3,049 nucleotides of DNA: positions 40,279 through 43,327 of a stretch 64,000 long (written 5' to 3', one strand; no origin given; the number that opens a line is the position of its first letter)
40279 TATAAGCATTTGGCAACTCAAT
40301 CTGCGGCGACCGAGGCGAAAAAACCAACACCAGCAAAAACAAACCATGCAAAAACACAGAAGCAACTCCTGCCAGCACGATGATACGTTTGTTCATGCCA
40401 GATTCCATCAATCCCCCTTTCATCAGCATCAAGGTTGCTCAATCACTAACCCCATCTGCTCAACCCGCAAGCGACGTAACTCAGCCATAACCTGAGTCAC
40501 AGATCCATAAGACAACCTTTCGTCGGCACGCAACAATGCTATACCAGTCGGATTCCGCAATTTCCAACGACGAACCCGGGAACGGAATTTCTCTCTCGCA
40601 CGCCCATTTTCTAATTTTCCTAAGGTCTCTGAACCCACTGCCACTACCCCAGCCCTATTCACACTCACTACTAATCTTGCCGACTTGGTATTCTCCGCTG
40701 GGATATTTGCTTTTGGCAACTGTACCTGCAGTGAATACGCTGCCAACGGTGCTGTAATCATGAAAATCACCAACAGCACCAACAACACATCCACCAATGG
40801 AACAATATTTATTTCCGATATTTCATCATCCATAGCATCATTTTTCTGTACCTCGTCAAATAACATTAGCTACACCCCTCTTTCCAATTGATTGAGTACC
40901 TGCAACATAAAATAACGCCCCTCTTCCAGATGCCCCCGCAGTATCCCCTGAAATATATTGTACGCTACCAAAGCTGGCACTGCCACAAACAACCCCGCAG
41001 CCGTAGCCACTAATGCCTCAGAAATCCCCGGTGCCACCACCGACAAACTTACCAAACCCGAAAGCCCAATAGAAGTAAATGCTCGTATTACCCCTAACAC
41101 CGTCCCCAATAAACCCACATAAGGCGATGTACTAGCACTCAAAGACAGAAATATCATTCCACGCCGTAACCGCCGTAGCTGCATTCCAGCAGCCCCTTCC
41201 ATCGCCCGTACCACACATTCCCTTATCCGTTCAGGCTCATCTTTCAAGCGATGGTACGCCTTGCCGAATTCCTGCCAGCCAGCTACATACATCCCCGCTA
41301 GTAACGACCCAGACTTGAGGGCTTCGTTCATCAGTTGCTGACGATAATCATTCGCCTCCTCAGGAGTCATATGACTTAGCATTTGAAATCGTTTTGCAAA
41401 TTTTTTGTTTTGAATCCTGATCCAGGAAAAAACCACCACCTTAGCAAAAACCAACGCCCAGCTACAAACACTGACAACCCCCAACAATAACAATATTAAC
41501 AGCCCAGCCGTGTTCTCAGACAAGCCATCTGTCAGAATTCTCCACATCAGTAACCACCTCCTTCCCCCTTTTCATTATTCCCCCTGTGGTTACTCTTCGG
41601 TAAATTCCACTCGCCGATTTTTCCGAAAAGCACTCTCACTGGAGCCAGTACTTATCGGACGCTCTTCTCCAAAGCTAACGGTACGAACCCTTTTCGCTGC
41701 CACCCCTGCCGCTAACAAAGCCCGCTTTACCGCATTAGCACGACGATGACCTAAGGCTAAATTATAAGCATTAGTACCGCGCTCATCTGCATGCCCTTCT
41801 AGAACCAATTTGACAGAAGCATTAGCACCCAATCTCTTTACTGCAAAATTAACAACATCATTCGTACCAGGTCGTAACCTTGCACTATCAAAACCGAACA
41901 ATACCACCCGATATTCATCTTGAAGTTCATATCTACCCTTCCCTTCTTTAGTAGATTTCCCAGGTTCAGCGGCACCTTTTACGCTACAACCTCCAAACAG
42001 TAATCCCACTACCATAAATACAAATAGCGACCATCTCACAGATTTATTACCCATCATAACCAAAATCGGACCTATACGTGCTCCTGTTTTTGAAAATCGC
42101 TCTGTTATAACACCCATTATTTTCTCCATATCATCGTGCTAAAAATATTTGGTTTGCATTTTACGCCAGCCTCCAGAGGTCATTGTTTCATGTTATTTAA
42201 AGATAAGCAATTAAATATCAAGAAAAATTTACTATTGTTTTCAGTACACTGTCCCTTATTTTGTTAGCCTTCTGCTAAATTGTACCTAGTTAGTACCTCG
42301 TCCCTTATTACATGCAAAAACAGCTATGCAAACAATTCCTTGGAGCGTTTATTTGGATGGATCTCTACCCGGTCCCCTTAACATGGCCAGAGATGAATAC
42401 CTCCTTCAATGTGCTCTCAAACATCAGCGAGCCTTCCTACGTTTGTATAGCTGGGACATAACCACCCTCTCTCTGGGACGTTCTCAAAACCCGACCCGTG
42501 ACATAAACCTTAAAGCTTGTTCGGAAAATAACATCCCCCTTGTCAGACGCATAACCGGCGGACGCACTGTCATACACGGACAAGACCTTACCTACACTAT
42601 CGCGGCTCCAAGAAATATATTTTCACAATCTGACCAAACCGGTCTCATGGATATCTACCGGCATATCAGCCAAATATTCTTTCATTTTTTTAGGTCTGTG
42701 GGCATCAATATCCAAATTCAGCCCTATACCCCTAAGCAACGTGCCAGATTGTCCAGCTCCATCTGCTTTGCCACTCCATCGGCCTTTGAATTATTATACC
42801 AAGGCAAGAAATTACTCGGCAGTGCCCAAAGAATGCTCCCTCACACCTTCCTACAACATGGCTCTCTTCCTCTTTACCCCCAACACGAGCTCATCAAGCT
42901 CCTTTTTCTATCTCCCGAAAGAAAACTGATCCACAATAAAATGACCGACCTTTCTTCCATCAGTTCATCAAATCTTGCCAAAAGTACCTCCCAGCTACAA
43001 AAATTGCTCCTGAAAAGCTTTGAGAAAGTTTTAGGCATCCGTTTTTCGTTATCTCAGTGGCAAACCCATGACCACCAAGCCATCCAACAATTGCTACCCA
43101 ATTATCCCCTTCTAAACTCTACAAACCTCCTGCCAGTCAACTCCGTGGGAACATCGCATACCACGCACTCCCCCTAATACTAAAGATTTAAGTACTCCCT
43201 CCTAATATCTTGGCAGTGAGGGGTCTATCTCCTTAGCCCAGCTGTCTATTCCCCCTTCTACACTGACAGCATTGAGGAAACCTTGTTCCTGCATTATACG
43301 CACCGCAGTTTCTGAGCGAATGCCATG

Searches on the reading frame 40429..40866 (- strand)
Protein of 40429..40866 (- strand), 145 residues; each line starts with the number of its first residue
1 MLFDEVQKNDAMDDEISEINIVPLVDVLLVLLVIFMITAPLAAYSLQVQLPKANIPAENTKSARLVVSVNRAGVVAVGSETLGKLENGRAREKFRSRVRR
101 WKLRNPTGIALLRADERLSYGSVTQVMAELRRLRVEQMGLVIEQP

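Call 57: search_protein_families(library=pfam, proteins=[window:40429-40866:-], max_evalue=0.00001)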
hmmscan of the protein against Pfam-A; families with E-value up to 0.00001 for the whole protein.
window:40429-40866:- (145 aa): 1 family
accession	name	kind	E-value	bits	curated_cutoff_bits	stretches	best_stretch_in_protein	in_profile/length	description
PF02472.21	ExbD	-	1.3e-22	80.6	25.4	1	13-143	2-126/128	Biopolymer transport protein ExbD/TolR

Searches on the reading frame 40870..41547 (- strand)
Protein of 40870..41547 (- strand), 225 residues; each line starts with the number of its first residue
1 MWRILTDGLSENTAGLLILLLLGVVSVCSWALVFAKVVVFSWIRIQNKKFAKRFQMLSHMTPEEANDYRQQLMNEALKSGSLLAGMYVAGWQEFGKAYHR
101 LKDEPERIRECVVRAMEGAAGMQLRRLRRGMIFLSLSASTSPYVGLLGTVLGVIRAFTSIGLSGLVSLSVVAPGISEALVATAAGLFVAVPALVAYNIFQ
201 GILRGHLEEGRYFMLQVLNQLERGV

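Call 38: search_protein_families(library=pfam, proteins=[window:40870-41547:-])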
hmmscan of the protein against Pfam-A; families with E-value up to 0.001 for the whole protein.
window:40870-41547:- (225 aa): 1 family
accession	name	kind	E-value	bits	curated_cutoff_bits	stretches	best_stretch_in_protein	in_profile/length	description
PF01618.21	MotA_ExbB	-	9e-30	103.5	22.9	1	104-203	19-118/127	MotA/TolQ/ExbB proton channel family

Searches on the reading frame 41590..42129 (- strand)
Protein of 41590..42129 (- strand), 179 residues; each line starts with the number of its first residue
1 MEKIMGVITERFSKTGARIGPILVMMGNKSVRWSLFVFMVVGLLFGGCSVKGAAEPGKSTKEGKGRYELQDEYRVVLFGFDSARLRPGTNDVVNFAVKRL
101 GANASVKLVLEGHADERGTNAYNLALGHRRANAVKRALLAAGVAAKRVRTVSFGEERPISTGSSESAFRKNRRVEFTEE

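Call 18: search_protein_families(library=ncbifam, proteins=[window:41590-42129:-])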
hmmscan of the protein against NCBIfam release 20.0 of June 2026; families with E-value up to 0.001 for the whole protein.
window:41590-42129:- (179 aa): 37 families (the best 25 are shown)
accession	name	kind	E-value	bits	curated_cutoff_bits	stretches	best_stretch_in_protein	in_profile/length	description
TIGR02802.1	Pal_lipo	equivalog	3.5e-34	117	125.35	1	76-176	2-102/104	peptidoglycan-associated lipoprotein Pal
NF008067.1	PRK10802.1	equivalog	1.2e-26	93.6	261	1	58-174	49-167/171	peptidoglycan-associated lipoprotein Pal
NF053611.1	YiaD_Gzip_OmpA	equivalog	4.9e-23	81.9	175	1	76-176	104-204/206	YiaD family glycine zipper/OmpA-like lipoprotein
NF053613.1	OMP_toxin_LptF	equivalog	8.5e-22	78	400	1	76-177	143-244/256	lipotoxin F family OmpA-related lipoprotein LptF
NF053612.1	anchor_PA1041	equivalog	2.2e-20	73.6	250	1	67-176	125-233/236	PA1041 family peptidoglycan-binding anchor lipoprotein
NF053585.1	OMP_LP_YfiB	equivalog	4.7e-20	72.1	128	1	74-174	56-156/163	outer membrane lipoprotein YfiB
NF033763.1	exchanger_TraB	exception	6.2e-18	64.1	700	1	98-177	416-496/522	outer membrane exchange protein TraB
NF045787.1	OmpABordt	equivalog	5e-17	62.2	200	1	76-176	87-187/194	outer membrane protein OmpA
NF052230.1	T9SS_PorE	exception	4.4e-15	55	600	1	76-158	517-599/648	PorE family type IX secretion system protein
NF053607.1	CHU_0125_OmpA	equivalog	4.9e-15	55.1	620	1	76-176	533-634/639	CHU_0125 family OmpA-like outer membrane integrity protein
NF007804.1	PRK10510.1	equivalog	2.6e-14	53.1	307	1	76-177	114-215/219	OmpA family lipoprotein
TIGR03789.1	pdsO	hypoth_equivalog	5.1e-14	52.5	152.2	1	96-175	161-240/243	sortase-associated OmpA-like protein PdsO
NF006547.1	PRK09040.1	equivalog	1.5e-11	44.1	194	1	76-177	89-199/213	hypothetical protein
NF006543.0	PRK09039.1-2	equivalog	1.6e-11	44.6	305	1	76-176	234-345/350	peptidoglycan -binding protein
TIGR03350.1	type_VI_ompA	equivalog_domain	1.3e-10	41.4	139.8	1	76-176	32-135/137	type VI secretion system protein TssL, long form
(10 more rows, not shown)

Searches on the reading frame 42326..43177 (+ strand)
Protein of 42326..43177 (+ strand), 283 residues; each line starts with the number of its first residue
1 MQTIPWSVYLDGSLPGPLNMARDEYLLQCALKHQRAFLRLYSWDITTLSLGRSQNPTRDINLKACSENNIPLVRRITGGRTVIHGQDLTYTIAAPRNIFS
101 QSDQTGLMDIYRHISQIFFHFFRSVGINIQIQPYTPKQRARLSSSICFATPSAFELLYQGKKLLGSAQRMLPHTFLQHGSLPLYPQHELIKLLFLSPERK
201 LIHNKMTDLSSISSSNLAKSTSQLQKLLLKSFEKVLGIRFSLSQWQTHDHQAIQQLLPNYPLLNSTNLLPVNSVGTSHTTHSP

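Call 18: search_protein_families(library=ncbifam, proteins=[window:42326-43177:+])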
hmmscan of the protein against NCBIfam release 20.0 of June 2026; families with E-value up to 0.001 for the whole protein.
window:42326-43177:+ (283 aa): 4 families
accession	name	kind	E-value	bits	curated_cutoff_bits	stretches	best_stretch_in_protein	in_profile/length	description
NF053750.1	LplA_large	exception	2.6e-14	53.2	480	1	19-130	13-125/248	lipoate-protein ligase large subunit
TIGR00545.2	lipoyltrans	equivalog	3.3e-14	52.6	280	1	18-95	13-89/328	lipoate--protein ligase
NF053751.1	LplAB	exception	5.3e-10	38.8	550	1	5-134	99-228/348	lipoate-protein ligase LplAB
NF053790.1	LplA_LipA_fuse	exception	8.6e-06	24.6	800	1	21-83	20-79/606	bifunctional lipoate--protein ligase/lipoyl synthase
